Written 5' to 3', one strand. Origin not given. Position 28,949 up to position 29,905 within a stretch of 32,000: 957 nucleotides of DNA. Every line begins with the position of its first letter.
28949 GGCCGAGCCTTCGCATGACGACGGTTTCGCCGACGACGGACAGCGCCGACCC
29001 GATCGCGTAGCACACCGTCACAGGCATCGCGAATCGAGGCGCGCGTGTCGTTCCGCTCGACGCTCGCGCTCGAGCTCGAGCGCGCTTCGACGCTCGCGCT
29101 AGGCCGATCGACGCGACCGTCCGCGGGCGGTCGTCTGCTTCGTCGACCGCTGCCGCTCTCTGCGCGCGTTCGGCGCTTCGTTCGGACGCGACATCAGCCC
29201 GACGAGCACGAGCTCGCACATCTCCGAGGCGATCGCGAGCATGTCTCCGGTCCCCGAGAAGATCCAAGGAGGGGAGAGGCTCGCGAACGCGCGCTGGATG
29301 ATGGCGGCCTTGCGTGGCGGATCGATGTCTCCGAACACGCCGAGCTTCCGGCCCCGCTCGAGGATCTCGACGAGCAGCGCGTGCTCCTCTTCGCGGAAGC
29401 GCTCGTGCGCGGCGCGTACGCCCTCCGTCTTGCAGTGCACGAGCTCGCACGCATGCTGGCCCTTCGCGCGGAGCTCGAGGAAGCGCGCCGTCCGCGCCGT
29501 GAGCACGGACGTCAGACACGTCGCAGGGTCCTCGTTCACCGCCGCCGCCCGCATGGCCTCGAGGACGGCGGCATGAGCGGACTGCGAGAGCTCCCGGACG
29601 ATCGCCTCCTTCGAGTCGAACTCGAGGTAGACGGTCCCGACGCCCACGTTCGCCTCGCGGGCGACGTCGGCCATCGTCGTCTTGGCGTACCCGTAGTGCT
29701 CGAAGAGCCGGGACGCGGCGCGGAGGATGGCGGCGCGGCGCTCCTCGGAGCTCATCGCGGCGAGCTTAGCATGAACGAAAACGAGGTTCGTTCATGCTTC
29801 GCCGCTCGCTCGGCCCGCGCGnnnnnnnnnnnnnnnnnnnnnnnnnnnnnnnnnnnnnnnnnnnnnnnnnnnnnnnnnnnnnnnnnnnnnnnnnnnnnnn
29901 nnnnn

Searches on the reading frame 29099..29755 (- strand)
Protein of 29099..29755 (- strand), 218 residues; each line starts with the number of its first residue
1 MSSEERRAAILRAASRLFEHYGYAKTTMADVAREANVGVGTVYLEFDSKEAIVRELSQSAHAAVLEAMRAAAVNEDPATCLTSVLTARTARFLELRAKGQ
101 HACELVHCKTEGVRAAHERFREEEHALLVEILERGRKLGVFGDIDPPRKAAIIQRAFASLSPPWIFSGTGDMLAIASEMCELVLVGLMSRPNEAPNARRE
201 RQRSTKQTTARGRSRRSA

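Call 9: search_protein_families(library=pfam, proteins=[window:29099-29755:-], max_evalue=0.01)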
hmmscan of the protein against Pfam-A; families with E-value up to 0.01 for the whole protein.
window:29099-29755:- (218 aa): 3 families
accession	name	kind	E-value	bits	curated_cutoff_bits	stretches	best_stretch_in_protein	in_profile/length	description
PF00440.29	TetR_N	-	6.8e-17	61.4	24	1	10-56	1-47/47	Bacterial regulatory proteins, tetR family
PF17935.6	TetR_C_27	-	0.0013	19.3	26.1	1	78-167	2-91/106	Tetracyclin repressor-like, C-terminal domain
PF00356.27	LacI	-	0.0068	16.6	27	0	27-67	1-37/46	Bacterial regulatory proteins, lacI family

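Call 63: find_encoding_contigs(protein=window:29099-29755:-, flank=10000, max_places=3)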
Protein window:29099-29755:- (218 aa): 7 contigs read that carry it; 3 places shown.
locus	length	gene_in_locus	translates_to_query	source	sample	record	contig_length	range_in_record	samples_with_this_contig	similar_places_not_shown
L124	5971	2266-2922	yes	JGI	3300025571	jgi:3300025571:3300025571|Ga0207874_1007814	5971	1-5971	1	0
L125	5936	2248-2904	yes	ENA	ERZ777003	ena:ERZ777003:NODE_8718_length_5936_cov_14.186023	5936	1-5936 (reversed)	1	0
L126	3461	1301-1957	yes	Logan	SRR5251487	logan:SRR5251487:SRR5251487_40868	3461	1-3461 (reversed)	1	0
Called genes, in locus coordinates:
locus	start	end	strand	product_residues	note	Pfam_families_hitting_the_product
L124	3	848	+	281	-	?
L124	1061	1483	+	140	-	-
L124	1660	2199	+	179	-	-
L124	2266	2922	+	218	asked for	PF00440:TetR_N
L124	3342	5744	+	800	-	PF02190:LON_substr_bdg, PF13401:AAA_22 (faint), PF07728:AAA_5 (weak), PF00004:AAA, PF22667:Lon_lid, PF05362:Lon_C, PF13541:ChlI (weak)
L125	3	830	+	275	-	?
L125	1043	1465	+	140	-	-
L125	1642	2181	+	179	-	-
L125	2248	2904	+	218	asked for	PF00440:TetR_N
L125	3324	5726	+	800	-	PF02190:LON_substr_bdg, PF13401:AAA_22 (faint), PF07728:AAA_5 (weak), PF00004:AAA, PF22667:Lon_lid, PF05362:Lon_C, PF13541:ChlI (weak)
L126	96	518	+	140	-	-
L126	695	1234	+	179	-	-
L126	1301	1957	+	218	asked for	PF00440:TetR_N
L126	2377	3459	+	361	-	?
